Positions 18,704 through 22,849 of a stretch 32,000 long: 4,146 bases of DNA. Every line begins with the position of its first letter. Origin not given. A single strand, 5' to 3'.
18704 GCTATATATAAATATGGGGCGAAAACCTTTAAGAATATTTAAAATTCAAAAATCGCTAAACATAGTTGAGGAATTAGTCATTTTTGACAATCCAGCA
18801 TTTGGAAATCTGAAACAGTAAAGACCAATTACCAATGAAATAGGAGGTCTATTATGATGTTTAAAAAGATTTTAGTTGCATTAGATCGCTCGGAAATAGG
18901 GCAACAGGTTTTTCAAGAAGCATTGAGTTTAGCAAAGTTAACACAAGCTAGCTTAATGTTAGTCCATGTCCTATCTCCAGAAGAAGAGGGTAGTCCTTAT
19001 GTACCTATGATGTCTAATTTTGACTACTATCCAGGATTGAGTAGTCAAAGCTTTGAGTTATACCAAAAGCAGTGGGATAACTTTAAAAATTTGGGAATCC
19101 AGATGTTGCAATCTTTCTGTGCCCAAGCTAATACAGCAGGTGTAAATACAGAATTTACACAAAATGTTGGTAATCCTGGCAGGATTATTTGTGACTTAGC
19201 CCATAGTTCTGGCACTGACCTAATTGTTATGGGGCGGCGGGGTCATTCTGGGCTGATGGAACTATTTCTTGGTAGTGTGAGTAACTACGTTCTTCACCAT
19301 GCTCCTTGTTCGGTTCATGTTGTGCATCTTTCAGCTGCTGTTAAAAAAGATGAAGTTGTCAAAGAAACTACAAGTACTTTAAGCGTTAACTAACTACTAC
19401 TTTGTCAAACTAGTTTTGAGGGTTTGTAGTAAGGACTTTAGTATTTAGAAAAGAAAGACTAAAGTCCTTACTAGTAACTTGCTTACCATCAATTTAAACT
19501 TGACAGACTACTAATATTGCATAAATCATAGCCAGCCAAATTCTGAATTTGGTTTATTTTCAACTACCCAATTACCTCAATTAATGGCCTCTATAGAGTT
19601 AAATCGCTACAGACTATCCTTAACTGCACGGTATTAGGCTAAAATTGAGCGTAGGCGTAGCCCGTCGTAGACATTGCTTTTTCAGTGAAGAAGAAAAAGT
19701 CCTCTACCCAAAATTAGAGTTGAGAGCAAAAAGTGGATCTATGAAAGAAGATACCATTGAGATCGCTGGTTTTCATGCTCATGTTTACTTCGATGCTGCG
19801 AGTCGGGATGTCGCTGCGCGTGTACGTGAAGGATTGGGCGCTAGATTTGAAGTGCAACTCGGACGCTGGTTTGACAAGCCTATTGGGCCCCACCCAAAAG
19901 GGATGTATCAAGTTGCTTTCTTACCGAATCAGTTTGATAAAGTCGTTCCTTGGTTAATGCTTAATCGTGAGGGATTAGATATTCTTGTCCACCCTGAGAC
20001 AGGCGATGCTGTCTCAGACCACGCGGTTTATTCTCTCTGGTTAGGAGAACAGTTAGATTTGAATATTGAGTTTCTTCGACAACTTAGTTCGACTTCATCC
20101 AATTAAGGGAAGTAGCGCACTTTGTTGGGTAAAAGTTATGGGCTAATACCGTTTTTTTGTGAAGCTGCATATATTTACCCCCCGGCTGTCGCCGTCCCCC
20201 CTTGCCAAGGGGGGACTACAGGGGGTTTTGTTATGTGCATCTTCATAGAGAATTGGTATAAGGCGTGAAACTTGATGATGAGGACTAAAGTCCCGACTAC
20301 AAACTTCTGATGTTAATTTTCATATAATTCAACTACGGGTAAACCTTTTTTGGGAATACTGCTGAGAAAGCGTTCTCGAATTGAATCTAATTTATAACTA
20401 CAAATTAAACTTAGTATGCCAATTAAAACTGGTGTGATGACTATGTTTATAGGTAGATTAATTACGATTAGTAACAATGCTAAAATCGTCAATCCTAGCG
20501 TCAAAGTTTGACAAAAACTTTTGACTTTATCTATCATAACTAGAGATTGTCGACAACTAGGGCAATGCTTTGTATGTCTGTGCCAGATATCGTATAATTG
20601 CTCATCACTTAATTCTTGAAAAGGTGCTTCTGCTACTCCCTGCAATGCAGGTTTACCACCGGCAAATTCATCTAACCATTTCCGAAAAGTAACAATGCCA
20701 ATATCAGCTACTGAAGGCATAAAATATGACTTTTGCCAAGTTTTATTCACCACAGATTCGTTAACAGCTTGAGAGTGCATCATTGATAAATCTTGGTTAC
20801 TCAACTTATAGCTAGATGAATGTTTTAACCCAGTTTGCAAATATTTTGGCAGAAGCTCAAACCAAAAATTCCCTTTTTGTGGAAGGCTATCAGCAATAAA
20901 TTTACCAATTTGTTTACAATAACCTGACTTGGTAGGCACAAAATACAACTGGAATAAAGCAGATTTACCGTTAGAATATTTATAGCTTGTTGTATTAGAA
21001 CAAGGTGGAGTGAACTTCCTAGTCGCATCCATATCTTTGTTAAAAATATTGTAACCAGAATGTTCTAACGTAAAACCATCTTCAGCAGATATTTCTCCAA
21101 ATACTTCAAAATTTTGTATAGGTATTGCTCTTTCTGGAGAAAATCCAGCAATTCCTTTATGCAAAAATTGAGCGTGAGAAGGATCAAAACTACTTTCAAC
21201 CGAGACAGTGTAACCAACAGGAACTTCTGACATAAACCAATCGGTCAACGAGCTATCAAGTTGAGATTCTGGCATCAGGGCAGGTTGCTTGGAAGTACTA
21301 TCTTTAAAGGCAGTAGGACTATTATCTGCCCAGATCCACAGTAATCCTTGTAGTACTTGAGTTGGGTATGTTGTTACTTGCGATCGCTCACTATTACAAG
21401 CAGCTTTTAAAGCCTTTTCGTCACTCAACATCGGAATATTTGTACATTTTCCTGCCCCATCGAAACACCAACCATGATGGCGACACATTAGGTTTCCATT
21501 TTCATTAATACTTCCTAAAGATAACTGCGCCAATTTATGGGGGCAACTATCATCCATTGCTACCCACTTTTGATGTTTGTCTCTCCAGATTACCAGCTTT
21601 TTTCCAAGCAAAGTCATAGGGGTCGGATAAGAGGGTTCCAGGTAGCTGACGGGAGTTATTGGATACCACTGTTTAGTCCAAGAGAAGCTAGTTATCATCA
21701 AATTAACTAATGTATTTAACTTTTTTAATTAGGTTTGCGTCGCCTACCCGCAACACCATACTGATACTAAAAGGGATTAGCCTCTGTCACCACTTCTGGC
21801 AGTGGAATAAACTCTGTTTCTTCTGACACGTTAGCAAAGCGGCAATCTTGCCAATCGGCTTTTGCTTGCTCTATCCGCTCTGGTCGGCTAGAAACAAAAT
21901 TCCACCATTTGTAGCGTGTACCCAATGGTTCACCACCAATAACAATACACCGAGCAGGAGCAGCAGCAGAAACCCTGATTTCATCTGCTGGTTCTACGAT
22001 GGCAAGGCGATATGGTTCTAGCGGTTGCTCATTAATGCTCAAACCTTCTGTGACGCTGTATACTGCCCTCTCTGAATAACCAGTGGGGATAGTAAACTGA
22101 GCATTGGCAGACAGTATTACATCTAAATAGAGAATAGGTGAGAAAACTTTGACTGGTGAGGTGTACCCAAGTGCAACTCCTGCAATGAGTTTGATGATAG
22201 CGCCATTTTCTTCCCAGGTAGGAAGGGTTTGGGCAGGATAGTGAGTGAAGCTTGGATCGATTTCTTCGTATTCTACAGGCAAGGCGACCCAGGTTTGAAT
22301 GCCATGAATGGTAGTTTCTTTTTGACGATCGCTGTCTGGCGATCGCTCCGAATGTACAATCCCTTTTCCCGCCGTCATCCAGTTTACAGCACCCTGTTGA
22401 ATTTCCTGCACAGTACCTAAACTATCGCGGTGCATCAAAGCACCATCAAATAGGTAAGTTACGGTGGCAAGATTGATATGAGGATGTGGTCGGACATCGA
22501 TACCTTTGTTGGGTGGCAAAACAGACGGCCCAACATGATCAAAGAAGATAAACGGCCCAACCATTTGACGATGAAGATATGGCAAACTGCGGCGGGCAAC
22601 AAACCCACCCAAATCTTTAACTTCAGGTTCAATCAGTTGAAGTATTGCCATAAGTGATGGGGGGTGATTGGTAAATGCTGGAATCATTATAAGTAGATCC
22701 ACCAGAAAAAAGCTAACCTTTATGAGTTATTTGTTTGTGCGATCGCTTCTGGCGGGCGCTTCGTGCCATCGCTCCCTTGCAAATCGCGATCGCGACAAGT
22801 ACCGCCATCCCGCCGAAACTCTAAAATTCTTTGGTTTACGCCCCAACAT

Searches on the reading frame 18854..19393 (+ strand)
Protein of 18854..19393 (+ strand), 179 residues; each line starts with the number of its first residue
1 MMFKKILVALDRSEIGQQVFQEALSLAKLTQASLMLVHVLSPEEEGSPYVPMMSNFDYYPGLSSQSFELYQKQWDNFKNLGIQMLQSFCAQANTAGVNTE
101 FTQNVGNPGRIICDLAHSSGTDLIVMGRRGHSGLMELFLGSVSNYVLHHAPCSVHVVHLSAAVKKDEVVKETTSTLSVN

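Call 46: search_protein_families(library=pfam, proteins=[window:18854-19390:+], max_evalue=0.001)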
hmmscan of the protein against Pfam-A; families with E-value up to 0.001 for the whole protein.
window:18854-19390:+ (179 aa): 1 family
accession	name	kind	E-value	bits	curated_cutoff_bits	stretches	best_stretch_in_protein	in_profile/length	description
PF00582.32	Usp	-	1.9e-35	122.9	24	1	2-158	1-141/141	Universal stress protein family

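Call 50: find_encoding_contigs(protein=window:18854-19393:+, flank=8000, max_places=8)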
Protein window:18854-19393:+ (179 aa): 23 contigs read that carry it; 8 places shown.
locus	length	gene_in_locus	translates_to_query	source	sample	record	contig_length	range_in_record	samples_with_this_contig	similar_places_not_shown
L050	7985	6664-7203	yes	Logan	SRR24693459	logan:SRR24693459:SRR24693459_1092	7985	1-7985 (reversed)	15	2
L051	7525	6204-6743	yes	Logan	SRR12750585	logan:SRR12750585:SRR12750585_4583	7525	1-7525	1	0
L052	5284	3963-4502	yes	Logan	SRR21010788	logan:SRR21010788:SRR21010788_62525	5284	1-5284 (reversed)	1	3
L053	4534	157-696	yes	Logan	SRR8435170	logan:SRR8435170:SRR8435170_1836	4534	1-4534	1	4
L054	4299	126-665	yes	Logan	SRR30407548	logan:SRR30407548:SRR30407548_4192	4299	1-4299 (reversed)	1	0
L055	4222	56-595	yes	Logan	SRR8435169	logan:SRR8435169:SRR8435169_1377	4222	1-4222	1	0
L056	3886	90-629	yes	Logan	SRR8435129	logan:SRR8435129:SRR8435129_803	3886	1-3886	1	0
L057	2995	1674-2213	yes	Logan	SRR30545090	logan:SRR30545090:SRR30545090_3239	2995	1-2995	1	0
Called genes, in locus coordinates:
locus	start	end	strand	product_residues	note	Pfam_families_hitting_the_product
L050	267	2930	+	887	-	PF11791:Aconitase_B_N, PF06434:Aconitase_2_N, PF00330:Aconitase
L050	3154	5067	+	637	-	PF13175:AAA_15, PF13304:AAA_21, PF12476:DUF3696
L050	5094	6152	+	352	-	-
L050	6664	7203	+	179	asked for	PF00582:Usp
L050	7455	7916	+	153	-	PF08883:DOPA_dioxygen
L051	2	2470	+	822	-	?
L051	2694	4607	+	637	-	PF13175:AAA_15, PF13304:AAA_21, PF12476:DUF3696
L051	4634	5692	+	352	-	-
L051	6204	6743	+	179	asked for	PF00582:Usp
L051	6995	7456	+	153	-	PF08883:DOPA_dioxygen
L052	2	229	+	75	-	?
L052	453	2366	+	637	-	PF13175:AAA_15, PF13304:AAA_21, PF12476:DUF3696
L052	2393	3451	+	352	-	-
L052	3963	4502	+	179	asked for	PF00582:Usp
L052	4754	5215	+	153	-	PF08883:DOPA_dioxygen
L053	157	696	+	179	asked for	PF00582:Usp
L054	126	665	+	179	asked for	PF00582:Usp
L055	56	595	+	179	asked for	PF00582:Usp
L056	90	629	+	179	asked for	PF00582:Usp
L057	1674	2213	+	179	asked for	PF00582:Usp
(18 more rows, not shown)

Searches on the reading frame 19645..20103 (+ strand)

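Call 46: search_protein_families(library=pfam, proteins=[window:19645-20103:+], max_evalue=0.001)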
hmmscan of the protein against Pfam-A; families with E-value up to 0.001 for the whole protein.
window:19645-20103:+ (153 aa): 1 family
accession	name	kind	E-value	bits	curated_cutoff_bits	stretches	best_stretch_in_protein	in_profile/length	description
PF08883.16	DOPA_dioxygen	-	1.5e-33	115.6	25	1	43-142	1-105/106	Dopa 4,5-dioxygenase family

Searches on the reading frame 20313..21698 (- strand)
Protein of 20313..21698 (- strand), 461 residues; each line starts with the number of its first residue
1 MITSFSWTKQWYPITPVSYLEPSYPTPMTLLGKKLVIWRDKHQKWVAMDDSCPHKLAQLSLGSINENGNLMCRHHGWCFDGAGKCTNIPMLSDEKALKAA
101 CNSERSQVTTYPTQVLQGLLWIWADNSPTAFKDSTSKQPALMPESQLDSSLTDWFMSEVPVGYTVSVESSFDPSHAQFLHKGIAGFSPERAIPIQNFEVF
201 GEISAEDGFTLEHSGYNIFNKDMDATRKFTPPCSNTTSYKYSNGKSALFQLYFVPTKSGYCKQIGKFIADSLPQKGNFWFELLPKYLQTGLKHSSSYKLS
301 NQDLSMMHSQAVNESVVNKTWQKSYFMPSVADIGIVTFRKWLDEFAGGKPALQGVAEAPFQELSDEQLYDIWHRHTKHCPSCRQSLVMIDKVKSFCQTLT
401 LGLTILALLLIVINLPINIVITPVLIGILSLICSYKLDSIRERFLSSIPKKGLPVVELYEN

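Call 46: search_protein_families(library=pfam, proteins=[window:20313-21698:-], max_evalue=0.001)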
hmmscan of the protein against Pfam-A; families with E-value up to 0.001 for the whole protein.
window:20313-21698:- (461 aa): 2 families
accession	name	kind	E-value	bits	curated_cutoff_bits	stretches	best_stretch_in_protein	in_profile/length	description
PF00355.32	Rieske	-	4.7e-23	81.4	20.3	1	10-93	1-83/88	Rieske [2Fe-2S] domain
PF08417.18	PaO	-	1.3e-10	41.7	27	1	229-311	1-79/89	Pheophorbide a oxygenase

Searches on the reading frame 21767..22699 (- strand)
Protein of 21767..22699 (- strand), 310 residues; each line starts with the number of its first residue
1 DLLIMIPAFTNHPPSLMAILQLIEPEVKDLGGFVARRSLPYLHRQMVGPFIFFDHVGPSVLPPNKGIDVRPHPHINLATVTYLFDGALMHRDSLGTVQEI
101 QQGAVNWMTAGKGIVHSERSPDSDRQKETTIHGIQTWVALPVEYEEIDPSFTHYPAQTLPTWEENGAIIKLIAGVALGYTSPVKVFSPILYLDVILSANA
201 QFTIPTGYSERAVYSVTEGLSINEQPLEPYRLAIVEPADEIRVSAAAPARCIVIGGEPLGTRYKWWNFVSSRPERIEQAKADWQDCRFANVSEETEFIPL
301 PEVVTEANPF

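Call 46: search_protein_families(library=pfam, proteins=[window:21767-22699:-], max_evalue=0.001)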
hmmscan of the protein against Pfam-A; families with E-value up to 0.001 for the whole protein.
window:21767-22699:- (310 aa): 2 families
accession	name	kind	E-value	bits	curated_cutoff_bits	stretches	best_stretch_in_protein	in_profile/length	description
PF02678.22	Pirin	-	3.1e-33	114.5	26.1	1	35-138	4-108/108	Pirin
PF05726.19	Pirin_C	-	1.3e-25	90.2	27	1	191-288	1-102/103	Pirin C-terminal cupin domain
